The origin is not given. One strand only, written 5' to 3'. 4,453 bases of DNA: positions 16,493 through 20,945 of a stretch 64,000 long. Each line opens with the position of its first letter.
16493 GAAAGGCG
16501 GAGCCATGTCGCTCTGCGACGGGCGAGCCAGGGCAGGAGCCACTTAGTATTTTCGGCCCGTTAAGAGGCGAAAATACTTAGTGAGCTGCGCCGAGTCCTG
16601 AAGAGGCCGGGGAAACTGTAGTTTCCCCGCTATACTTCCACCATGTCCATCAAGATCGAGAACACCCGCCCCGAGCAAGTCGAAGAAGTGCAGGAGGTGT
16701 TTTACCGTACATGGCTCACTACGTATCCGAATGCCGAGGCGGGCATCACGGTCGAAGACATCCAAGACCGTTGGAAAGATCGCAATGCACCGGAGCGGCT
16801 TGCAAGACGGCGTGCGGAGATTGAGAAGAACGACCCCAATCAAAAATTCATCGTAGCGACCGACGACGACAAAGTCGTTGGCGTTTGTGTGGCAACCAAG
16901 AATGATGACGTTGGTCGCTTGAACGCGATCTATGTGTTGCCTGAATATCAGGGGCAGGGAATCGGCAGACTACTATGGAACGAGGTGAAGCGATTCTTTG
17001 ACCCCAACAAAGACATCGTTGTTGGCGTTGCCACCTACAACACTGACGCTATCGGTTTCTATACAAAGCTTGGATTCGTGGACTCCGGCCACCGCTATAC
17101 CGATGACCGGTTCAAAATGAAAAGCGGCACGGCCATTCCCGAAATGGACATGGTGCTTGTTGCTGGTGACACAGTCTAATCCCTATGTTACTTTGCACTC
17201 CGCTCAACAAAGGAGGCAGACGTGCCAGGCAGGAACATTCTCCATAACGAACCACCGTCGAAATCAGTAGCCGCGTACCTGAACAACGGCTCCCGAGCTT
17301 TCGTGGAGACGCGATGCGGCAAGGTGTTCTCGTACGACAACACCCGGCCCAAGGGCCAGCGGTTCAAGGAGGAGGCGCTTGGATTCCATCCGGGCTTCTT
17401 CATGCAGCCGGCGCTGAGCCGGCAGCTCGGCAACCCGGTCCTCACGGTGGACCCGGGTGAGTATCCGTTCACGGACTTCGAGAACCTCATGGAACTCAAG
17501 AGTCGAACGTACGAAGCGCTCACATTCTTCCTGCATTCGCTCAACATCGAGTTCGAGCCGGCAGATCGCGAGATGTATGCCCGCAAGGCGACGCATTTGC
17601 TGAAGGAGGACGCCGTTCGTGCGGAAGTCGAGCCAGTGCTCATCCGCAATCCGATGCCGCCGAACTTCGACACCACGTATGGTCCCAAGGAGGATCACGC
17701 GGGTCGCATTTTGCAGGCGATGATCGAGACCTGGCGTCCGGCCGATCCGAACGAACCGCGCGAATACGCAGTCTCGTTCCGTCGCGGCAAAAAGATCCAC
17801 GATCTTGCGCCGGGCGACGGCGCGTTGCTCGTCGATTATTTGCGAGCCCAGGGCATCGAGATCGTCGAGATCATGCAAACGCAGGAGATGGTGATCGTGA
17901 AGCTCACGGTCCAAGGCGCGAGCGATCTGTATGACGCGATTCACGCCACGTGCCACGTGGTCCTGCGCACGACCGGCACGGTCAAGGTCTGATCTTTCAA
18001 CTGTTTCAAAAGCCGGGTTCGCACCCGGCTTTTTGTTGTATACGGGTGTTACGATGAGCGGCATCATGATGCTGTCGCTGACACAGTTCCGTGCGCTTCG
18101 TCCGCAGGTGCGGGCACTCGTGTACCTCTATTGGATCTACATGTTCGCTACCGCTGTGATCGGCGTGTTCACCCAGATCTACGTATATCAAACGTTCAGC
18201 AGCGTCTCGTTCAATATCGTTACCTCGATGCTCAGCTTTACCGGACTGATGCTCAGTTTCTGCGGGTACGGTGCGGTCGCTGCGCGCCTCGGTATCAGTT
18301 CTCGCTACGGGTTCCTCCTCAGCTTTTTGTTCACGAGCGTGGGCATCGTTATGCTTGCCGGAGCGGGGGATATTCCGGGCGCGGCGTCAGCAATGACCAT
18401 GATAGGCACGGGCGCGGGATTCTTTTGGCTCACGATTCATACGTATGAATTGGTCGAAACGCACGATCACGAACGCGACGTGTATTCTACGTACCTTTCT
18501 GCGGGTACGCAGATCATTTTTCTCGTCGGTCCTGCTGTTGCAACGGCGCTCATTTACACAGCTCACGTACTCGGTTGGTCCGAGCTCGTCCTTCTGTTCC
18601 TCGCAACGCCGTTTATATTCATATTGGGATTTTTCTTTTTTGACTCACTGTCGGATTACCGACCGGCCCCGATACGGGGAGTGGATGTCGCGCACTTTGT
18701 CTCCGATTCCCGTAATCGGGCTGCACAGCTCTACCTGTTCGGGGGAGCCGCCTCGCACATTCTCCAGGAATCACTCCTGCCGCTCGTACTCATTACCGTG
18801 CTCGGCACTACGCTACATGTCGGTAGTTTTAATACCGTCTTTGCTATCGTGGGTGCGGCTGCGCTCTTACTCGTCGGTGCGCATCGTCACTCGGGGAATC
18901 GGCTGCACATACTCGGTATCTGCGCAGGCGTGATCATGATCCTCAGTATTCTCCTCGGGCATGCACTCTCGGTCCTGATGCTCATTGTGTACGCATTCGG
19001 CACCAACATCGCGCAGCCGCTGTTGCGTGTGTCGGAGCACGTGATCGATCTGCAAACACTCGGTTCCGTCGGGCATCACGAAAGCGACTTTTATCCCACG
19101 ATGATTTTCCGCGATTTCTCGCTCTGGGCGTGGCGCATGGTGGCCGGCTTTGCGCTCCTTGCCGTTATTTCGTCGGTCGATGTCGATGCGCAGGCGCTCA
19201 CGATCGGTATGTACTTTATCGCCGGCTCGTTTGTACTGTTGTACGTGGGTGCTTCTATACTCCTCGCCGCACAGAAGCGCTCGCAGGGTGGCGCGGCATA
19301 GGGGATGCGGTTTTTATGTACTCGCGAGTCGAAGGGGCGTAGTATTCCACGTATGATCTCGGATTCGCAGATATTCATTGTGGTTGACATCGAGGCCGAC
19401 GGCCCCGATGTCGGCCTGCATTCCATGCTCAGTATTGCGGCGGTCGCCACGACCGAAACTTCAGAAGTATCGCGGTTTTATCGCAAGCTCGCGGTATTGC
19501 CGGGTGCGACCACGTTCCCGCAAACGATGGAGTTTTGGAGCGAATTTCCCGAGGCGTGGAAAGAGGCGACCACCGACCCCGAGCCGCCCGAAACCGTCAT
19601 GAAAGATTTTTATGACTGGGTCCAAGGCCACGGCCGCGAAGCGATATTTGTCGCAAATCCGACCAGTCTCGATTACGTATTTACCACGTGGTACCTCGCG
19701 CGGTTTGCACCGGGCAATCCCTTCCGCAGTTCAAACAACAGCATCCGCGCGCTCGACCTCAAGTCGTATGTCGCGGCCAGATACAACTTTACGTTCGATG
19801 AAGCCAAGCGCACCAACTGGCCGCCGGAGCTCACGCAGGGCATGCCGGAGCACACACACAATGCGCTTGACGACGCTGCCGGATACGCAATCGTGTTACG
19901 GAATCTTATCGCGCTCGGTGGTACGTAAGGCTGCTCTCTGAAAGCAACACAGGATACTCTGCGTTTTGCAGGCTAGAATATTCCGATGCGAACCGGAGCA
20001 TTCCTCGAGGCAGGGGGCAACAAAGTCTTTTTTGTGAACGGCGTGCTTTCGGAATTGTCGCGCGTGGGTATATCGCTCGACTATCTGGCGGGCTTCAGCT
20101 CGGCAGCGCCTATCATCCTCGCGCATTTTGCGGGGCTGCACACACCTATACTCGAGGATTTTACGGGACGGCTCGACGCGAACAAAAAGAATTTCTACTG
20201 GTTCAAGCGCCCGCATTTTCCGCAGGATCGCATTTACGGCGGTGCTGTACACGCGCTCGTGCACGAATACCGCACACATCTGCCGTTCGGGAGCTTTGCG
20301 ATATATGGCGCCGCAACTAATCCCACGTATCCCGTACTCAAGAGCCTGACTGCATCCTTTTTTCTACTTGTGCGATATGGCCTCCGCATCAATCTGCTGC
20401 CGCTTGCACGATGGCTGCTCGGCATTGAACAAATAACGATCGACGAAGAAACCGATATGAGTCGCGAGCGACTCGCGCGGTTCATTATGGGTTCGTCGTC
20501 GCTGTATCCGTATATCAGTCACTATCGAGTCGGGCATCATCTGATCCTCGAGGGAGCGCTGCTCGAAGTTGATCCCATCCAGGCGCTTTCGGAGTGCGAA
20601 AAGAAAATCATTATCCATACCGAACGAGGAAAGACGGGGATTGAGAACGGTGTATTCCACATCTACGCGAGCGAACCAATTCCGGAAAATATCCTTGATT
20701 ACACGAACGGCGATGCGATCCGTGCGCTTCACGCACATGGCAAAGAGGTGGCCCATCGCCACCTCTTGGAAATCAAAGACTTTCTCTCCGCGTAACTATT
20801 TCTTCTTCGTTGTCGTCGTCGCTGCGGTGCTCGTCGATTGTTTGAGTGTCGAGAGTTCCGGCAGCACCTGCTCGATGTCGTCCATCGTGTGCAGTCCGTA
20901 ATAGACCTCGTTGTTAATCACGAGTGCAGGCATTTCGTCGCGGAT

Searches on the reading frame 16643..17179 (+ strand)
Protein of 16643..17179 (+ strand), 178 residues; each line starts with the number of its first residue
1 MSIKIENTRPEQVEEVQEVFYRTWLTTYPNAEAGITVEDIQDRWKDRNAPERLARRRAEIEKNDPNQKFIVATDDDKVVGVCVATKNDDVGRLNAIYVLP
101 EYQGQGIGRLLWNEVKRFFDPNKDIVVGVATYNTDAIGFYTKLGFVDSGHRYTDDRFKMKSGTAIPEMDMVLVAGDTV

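Call 45: search_protein_families(library=pfam, proteins=[window:16643-17179:+], max_evalue=0.001)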
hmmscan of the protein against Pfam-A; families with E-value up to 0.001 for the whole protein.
window:16643-17179:+ (178 aa): 5 families
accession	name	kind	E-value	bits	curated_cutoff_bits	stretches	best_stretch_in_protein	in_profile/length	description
PF00583.31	Acetyltransf_1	-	2.7e-19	70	20.7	1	49-145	16-116/116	Acetyltransferase (GNAT) family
PF13508.13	Acetyltransf_7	-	1.7e-17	64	27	1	66-146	2-83/84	Acetyltransferase (GNAT) domain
PF13673.13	Acetyltransf_10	-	7.4e-16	58.7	23.6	1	56-156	20-118/128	Acetyltransferase (GNAT) domain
PF08445.16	FR47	-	6.8e-09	36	22.1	1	87-148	18-80/86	FR47-like protein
PF13302.13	Acetyltransf_3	-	0.00037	21.7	25.4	1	44-146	32-138/138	Acetyltransferase (GNAT) domain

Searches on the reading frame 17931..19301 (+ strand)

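Call 45: search_protein_families(library=pfam, proteins=[window:17931-19301:+], max_evalue=0.001)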
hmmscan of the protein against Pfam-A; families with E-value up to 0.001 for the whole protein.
window:17931-19301:+ (456 aa): 1 family
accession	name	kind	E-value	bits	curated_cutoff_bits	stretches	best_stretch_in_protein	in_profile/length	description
PF07690.21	MFS_1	-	3.9e-08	33.1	33.4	1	66-365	4-315/347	Major Facilitator Superfamily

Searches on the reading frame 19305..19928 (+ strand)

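Call 45: search_protein_families(library=pfam, proteins=[window:19305-19928:+], max_evalue=0.001)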
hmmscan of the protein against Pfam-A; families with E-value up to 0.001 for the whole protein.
window:19305-19928:+ (207 aa): 2 families
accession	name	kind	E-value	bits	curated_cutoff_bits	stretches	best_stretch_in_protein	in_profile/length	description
PF00929.31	RNase_T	-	1.9e-08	35.4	24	1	25-192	1-158/164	Exonuclease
PF16473.11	Rv2179c-like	-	1.4e-07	31.8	27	1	25-197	3-172/177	3'-5' exoribonuclease Rv2179c-like domain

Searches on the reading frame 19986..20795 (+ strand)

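Call 45: search_protein_families(library=pfam, proteins=[window:19986-20795:+], max_evalue=0.001)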
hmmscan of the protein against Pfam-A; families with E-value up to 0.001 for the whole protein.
window:19986-20795:+ (269 aa): 1 family
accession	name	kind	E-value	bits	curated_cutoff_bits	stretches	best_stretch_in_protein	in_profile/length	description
PF01734.28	Patatin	-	5e-06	27.3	27.7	1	7-200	3-189/191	Patatin-like phospholipase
